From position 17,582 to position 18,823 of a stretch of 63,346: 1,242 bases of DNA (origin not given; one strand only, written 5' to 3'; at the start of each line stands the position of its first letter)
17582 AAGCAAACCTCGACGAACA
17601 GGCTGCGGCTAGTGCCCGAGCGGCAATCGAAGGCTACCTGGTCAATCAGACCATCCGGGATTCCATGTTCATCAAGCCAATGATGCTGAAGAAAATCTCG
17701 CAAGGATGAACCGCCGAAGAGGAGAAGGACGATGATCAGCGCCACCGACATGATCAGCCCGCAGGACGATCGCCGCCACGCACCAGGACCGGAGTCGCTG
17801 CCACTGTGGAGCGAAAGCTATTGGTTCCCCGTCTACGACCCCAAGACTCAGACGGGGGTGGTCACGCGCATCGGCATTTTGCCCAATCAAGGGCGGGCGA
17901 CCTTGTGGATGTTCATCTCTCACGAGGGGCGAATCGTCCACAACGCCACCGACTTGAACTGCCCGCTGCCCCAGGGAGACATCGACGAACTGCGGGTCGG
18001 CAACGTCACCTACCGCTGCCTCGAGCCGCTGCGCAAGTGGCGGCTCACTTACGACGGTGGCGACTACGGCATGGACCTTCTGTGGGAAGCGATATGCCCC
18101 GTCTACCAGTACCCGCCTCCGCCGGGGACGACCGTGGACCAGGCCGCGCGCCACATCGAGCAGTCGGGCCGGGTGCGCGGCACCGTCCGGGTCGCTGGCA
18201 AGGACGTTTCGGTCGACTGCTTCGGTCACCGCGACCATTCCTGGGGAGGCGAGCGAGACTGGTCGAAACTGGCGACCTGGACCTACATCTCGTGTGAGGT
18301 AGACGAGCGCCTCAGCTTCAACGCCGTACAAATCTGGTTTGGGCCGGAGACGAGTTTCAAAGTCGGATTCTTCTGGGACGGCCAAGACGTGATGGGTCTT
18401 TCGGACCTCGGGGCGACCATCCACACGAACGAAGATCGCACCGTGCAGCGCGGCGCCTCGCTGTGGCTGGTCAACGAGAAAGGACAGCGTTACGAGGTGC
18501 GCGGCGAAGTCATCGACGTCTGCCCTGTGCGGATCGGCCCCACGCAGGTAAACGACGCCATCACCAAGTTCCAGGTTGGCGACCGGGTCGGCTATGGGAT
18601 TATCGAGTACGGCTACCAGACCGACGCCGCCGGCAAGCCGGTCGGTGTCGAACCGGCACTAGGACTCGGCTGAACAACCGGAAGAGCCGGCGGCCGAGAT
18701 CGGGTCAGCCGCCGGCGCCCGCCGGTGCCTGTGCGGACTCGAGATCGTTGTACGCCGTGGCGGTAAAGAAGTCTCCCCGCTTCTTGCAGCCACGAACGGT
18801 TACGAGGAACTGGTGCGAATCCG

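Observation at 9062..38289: Seven paralogous EbdA/NarG-like molybdoenzyme alpha subunits share two beta, one gamma and one chaperone gene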

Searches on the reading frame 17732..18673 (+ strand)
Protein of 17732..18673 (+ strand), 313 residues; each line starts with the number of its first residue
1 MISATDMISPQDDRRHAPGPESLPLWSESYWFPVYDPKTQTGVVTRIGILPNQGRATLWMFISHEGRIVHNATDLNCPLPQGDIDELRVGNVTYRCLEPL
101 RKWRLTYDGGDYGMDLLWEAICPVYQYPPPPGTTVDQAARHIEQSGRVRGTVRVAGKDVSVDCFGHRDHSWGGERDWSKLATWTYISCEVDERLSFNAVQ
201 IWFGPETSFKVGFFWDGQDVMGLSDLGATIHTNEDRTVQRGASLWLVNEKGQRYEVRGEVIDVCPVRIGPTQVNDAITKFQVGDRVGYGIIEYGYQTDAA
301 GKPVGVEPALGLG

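Call 4: search_protein_families(library=pfam, proteins=[window:17732-18673:+])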
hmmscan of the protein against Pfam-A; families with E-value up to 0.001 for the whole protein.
window:17732-18673:+ (313 aa): 2 families
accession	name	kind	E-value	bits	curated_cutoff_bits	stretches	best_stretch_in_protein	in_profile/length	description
PF23213.1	DUF7065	-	1.7e-19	71.1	27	1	6-172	11-181/183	Domain of unknown function (DUF7065)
PF23212.2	DUF7064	-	2.2e-16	60.8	24.7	1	177-294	2-123/126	Domain of unknown function (DUF7064)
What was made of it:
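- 17732..18673 (+): DUF7065/DUF7064 protein (313 aa), 25-phosphosteroid-lyase-like. Pfam (call 4).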

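Call 18: search_protein_families(library=ncbifam, proteins=[window:17732-18673:+], max_evalue=0.00001)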
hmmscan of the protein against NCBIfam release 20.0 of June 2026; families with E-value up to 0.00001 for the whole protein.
window:17732-18673:+ (313 aa): 1 family
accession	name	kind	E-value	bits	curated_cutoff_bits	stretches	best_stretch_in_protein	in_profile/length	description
NF053593.1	Rv3169_fam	subfamily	3.7e-25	88.7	150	1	24-260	24-278/351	Rv3169 family protein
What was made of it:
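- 17732..18673 (+): Matches the NCBIfam Rv3169 family at 88.7 bits, below its cutoff of 150 (call 18).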

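Call 20: search_protein_families(library=pfam, proteins=[window:17732-18673:+], max_evalue=1)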
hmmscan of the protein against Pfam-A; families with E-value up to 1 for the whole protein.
window:17732-18673:+ (313 aa): 3 families
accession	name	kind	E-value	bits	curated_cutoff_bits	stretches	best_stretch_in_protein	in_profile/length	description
PF23213.1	DUF7065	-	1.7e-19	71.1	27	1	6-172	11-181/183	Domain of unknown function (DUF7065)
PF23212.2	DUF7064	-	2.2e-16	60.8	24.7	1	177-294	2-123/126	Domain of unknown function (DUF7064)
PF22117.2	Fer4_Nqo3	-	0.14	12.8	27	0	245-266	42-63/67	NADH-quinone oxidoreductase subunit 3, ferredoxin-like domain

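Call 22: find_homologous_proteins(query=window:17732-18673:+, max_evalue=1e-10)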
Query window:17732-18673:+ (313 aa): 157 proteins with E <= 1e-10 among 2444 candidates; the best 120 are listed.
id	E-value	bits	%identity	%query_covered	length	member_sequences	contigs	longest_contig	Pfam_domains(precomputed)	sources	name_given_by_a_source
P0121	8.4e-220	747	100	100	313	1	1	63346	PF23213.2,PF23212.3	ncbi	-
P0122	6.4e-185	632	82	100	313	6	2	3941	PF23213.2,PF23212.3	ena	-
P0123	3.5e-175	600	78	100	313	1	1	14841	PF23213.2,PF23212.3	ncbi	-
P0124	5.5e-150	517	71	96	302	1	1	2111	PF23213.2,PF23212.3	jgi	-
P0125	4.7e-146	504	68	96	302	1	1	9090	PF23213.2,PF23212.3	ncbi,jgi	-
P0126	5.9e-146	504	70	96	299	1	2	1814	PF23213.2,PF23212.3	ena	-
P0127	3.2e-145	501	70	95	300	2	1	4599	PF23213.2,PF23212.3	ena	-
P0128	1.3e-144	499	68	96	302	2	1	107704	PF23213.2,PF23212.3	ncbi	-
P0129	1.0e-141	490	68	93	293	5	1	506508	PF23213.2,PF23212.3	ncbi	-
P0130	1.7e-139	483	65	95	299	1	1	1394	PF23213.2,PF23212.3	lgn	-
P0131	2.7e-138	479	65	95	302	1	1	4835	PF23213.2,PF23212.3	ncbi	-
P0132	9.7e-103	362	53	95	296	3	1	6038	PF23213.2,PF23212.3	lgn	-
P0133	1.4e-100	355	51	95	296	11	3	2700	PF23213.2,PF23212.3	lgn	-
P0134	2.2e-99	351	52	95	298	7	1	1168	PF23213.2,PF23212.3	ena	-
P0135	2.8e-99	350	51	95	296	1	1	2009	PF23213.2,PF23212.3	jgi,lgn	-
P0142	2.0e-95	338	50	95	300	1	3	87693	PF23213.2,PF23212.3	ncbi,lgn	-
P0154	8.1e-93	329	51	92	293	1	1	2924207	PF23213.2,PF23212.3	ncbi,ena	-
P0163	3.4e-90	320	50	93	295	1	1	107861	PF23213.2,PF23212.3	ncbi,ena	-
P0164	8.8e-90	319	47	94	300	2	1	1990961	PF23213.2,PF23212.3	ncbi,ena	-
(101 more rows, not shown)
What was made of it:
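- Checked: The window is one whole 63,346-bp NCBI contig (call 22), so further beta, gamma or delta genes may lie elsewhere in the genome.
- Tried and rejected: The window is itself the NCBI contig (call 22).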

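Call 23: find_encoding_contigs(protein=P0121, flank=3000, max_places=2)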
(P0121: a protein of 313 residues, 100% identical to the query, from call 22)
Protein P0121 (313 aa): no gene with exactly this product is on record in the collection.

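Call 24: find_encoding_contigs(protein=P0128, flank=10000, max_places=2)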
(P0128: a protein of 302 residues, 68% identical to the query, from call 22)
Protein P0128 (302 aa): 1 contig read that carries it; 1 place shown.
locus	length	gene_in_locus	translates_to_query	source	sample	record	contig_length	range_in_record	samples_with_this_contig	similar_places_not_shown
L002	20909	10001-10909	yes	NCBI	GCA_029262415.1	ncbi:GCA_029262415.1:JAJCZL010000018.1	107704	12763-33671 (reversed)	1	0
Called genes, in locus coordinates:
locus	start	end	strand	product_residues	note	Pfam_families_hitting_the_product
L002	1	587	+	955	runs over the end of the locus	PF00384:Molybdopterin, PF01568:Molydop_binding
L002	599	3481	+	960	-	PF00384:Molybdopterin, PF01568:Molydop_binding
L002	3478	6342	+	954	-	PF00384:Molybdopterin, PF01568:Molydop_binding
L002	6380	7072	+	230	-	PF02613:Nitrate_red_del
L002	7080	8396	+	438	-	PF00034:Cytochrom_C, PF13442:Cytochrome_CBB3, PF00034:Cytochrom_C, PF13442:Cytochrome_CBB3 (weak)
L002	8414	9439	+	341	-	PF01636:APH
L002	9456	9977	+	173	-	PF27615:DUF8350 (faint)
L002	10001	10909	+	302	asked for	PF23213:, PF23212:DUF7064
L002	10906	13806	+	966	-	PF00384:Molybdopterin, PF01568:Molydop_binding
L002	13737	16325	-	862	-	PF03176:MMPL, PF02460:Patched (weak)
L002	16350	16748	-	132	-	PF01022:HTH_5 (weak), PF25212:HVO_A0114 (weak)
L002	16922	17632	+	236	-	PF14196:ATC_hydrolase (weak)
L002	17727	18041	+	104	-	PF02627:CMD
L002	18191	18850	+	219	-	PF00989:PAS (weak), PF08448:PAS_4 (weak), PF13426:PAS_9 (weak), PF00196:GerE, PF08281:Sigma70_r4_2 (weak), PF13384:HTH_23 (weak)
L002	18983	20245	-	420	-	PF00072:Response_reg, PF00512:HisKA, PF02518:HATPase_c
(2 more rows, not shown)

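Call 25: find_encoding_contigs(protein=P0129, flank=10000, max_places=2)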
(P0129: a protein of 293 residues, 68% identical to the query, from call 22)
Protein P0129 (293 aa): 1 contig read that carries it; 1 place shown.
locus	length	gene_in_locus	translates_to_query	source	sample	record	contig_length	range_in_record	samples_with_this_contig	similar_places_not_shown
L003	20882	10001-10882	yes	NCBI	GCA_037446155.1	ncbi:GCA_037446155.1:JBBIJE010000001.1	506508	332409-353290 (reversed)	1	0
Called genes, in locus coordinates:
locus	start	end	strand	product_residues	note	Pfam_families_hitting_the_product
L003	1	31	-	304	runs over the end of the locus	PF00561:Abhydrolase_1, PF12146:Hydrolase_4 (faint), PF12697:Abhydrolase_6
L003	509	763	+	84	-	PF08753:NikR_C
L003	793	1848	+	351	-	PF01891:CbiM, PF13190:PDGLE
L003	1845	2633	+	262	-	PF02361:CbiQ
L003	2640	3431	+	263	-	PF00005:ABC_tran, PF02463:SMC_N (weak), PF13304:AAA_21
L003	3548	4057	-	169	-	PF00011:HSP20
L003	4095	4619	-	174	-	PF00011:HSP20, PF17886:ArsA_HSP20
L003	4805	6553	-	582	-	PF02401:LYTB, PF01040:UbiA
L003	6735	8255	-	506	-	PF21948:LplA-B_cat, PF04055:Radical_SAM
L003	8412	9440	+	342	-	PF01636:APH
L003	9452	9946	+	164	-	-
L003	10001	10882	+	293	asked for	PF23213:, PF23212:DUF7064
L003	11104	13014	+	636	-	PF03283:PAE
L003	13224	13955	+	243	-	PF01904:DUF72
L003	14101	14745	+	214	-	PF00440:TetR_N, PF13977:TetR_C_6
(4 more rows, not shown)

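Call 26: list_cluster_members(proteins=[P0121, P0123, P0128, P0129, P0142, P0154, P0164, P0163, P0001, P0069])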
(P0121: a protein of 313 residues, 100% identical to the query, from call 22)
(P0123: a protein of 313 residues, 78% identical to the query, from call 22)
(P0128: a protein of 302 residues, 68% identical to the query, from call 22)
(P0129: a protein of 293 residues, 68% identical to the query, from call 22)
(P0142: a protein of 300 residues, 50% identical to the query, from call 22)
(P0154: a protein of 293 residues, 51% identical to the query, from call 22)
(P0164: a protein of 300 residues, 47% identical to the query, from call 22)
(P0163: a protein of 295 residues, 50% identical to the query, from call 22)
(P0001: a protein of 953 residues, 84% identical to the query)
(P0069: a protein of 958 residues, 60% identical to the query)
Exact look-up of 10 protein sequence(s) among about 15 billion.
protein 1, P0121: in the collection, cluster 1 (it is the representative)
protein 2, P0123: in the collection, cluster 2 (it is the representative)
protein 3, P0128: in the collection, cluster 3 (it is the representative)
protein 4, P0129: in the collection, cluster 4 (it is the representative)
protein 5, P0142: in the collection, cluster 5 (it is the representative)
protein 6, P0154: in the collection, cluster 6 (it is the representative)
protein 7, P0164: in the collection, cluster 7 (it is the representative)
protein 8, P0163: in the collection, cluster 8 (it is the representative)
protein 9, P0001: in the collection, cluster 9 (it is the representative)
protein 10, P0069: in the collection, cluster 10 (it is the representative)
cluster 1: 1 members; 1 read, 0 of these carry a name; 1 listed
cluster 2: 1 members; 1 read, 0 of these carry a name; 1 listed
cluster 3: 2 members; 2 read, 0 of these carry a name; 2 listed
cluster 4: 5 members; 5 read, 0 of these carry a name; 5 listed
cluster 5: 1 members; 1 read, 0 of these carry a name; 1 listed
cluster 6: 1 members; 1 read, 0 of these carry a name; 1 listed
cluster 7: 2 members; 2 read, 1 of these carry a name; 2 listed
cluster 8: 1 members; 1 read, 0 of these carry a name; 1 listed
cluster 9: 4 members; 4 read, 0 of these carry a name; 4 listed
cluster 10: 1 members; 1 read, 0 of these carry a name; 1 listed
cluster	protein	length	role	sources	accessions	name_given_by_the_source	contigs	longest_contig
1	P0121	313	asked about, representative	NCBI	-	-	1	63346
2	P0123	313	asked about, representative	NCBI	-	-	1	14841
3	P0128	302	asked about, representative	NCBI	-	-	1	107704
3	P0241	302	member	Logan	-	-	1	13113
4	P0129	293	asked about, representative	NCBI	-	-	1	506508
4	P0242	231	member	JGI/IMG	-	-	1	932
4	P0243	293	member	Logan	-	-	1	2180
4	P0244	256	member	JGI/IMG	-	-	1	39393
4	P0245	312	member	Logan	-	-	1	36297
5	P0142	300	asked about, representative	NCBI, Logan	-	-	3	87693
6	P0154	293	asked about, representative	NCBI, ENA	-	-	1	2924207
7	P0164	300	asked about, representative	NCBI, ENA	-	-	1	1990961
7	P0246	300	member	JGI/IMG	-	hypothetical protein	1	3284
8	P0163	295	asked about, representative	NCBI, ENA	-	-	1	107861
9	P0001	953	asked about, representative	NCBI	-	-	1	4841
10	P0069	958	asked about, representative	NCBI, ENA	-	-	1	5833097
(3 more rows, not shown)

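Call 29: find_related_loci(query=A2, collection=genome_contigs, flank=10000)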
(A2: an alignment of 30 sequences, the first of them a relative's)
Query A2 (313 aa) in genome_contigs; peptide patterns used: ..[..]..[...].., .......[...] (x = any residue, [..] = any of these).
110 stretches matched a pattern; 53 encode a relative of the query (tblastn E <= 1e-3); 51 distinct loci.
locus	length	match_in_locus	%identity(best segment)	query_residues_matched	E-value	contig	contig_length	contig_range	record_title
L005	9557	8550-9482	84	1-311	0e+0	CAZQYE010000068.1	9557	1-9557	MAG TPA_asm: uncultured Myxococcales bacterium isolate SRP162660_co1_320 genome assembly, contig: NODE_6307_length_9557_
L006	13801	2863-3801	78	1-313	2e-172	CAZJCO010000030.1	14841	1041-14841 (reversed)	MAG TPA_asm: uncultured Myxococcales bacterium isolate binchicken_co275_90 genome assembly, contig: NODE_5747_length_148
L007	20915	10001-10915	68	1-305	1e-144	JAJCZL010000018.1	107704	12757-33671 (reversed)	MAG: Deltaproteobacteria bacterium isolate OFTM47 OFTM47_17, whole genome shotgun sequence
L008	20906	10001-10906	67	1-302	5e-143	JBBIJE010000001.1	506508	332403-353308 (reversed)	MAG: Myxococcales bacterium isolate SIF170217_bin_155 NODE_6_length_506508_cov_19.927085, whole genome shotgun sequence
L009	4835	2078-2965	65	1-296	2e-139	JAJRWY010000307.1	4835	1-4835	MAG: Candidatus Binatota bacterium isolate Dive96_bin2.95 k141_4960779, whole genome shotgun sequence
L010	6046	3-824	68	23-296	1e-130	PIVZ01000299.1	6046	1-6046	MAG: bacterium isolate Glo_18 GloG15_CONTIG19800, whole genome shotgun sequence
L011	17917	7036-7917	48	1-296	2e-98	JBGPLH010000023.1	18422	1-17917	MAG: Thermodesulfobacteriota bacterium isolate OBJ_0618_7090110_267 k141_3127874_length_18422_cov_23.4609, whole genome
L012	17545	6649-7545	50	1-298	3e-97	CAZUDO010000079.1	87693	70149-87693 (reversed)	MAG TPA_asm: uncultured Candidatus Binatia bacterium isolate binchicken_co165_346 genome assembly, contig: k141_1477460,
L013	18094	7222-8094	50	8-296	1e-93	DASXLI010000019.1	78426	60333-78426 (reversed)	MAG TPA_asm: Candidatus Binatia bacterium isolate SMAG_U5298 k141_3148599, whole genome shotgun sequence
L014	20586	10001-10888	48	3-296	2e-93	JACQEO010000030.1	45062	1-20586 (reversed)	MAG: Deltaproteobacteria bacterium isolate NC_groundwater_1023_Pr1_S-0.65um_68_39 Montesol18_Sp65_coassembly_scaffold_36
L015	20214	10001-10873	48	8-296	9e-92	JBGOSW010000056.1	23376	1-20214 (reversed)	MAG: Candidatus Binatia bacterium isolate OBJ_0618_7090110_177 k141_7742765_length_23376_cov_127.6748, whole genome shot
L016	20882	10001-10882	47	3-295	2e-90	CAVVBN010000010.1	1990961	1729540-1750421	MAG: uncultured delta proteobacterium isolate MFD02809.bin.2.268 genome assembly, contig: contig_55774, whole genome sho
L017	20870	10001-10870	51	8-296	3e-90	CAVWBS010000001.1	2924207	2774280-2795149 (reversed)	MAG: uncultured delta proteobacterium isolate MFD05442.bin.2.52 genome assembly, contig: contig_16185, whole genome shot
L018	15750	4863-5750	46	1-295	6e-89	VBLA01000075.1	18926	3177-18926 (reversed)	MAG: Deltaproteobacteria bacterium isolate DP_23 14_1009_13_30cm_scaffold_11036, whole genome shotgun sequence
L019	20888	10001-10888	47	1-295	3e-89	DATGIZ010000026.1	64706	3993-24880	MAG TPA_asm: Candidatus Binatia bacterium isolate SMAG_U9820 k141_973400, whole genome shotgun sequence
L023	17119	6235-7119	42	1-295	3e-84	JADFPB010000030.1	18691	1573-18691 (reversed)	MAG: Chloroflexota bacterium isolate B70T1L10 B70T1L10_NODE4177, whole genome shotgun sequence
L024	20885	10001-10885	42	1-295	8e-84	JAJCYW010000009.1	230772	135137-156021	MAG: Chloroflexota bacterium isolate OFTM331 OFTM331_8, whole genome shotgun sequence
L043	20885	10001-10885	42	1-295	2e-80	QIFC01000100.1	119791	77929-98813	MAG: Chloroflexi bacterium isolate SZUA-185 Ga0063294_10000007, whole genome shotgun sequence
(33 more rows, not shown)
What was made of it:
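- On Steroid C25/C26 dehydrogenase (S25dA/S26dA): The single genome_contigs scan was spent on the lyase family (call 29).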

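Call 43: search_solved_structures(query=A2, max_evalue=1)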
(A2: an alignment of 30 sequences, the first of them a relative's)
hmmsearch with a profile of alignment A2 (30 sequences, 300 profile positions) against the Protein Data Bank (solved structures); distinct sequences matched with E-value up to 1: 3.
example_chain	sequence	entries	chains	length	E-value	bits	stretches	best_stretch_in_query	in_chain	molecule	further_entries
9fzn_A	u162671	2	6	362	8.8e-12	47.9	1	11-172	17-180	25-phosphosteroid lyase (25-PSL)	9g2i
9g4c_A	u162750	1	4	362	7.8e-11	44.7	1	11-172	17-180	25-phosphosteroid lyase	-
6ird_C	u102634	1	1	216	0.76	12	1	192-272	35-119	InaD-like protein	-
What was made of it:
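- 17732..18673 (+): A profile of 30 homologues hits 25-PSL entries 9fzn and 9g4c at E 8.8e-12 (call 43).
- On 25-phosphosteroid lyase (25-PSL): Profile E is 8.8e-12 (call 43).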

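Call 44: search_solved_structures(query=window:17732-18673:+, max_evalue=1, show_alignments=2)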
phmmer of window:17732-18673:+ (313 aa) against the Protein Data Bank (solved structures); distinct sequences matched with E-value up to 1: 4.
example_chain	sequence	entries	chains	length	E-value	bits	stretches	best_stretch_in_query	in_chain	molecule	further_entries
9fzn_A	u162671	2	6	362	3.8e-05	26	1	28-173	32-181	25-phosphosteroid lyase (25-PSL)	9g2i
4i2y_A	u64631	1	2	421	0.12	14.5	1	207-283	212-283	RGECO1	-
7lug_A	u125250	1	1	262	0.81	11.7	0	207-261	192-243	Red Fluorescent pnRFP B30Y mutant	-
7lqo_A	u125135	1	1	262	0.81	11.7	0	207-261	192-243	red fluorescent peroxynitrite biosensor pnRFP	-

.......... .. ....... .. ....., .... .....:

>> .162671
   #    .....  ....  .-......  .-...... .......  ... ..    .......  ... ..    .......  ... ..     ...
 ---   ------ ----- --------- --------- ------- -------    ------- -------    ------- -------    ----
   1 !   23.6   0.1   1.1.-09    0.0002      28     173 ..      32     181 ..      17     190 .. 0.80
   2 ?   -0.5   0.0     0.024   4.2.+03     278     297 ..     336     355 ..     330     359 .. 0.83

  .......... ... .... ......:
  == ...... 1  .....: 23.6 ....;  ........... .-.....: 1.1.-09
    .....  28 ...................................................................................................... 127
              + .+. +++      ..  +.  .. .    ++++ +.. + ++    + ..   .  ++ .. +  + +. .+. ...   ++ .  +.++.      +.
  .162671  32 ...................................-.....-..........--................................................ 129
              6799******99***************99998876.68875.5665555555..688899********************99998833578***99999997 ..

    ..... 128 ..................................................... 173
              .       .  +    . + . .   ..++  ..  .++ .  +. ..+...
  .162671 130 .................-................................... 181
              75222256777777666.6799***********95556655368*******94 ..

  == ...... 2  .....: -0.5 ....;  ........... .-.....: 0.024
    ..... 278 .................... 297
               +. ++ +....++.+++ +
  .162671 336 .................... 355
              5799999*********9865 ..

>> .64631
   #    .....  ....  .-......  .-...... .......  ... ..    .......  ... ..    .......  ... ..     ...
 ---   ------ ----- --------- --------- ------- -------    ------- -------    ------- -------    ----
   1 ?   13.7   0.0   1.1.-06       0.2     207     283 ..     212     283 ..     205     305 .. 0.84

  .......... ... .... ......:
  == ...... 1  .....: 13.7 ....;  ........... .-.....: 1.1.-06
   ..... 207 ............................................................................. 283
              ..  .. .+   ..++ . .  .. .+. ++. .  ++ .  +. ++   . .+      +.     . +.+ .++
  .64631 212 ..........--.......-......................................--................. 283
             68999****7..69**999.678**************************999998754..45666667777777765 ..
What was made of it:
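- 17732..18673 (+): The motif G(H/S)RD(H/R)SWG is shared (call 44).
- On 25-phosphosteroid lyase (25-PSL): The G(H/S)RD(H/R)SWG motif is shared (call 44). The single-sequence E-value is only 3.8e-5 (call 44).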

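Call 53: predict_structure(alignment_id=A2)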
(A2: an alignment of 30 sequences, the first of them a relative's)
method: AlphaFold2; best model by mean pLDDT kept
length: 313 residues; sequences in the alignment: 30
mean_pLDDT: 95.9   pTM: 0.92
mean pLDDT of the five models: 95.9, 95.5, 95.3, 95.3, 95.0
residues with pLDDT >= 90: 290; 70-90: 22; 50-70: 1; < 50: 0
segments of 3 or more residues with pLDDT < 50: none
pLDDT, mean of each block of 10 residues (from residue 1): 96 92 94 98 97 96 98 97 89 97 98 99 96 93 98 99 98 90 97 98 92 98 98 96 98 98 96 98 98 96 91 72
secondary structure, 60 per line:
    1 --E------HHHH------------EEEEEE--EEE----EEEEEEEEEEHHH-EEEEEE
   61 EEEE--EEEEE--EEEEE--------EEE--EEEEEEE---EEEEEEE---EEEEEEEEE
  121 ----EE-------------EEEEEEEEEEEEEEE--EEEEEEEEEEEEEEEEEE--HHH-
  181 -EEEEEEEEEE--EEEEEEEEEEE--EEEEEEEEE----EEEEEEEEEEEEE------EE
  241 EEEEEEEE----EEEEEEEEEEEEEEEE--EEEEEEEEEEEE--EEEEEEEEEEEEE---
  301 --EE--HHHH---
elements in order: H10-13 E26-31 E34-36 E41-50 E55-64 E67-71 E74-78 E87-89 E92-98 E102-108 E112-120 E140-154 E157-174 E182-191 E194-204 E207-215 E220-232 E239-248 E253-268 E271-282 E285-297 H307-310
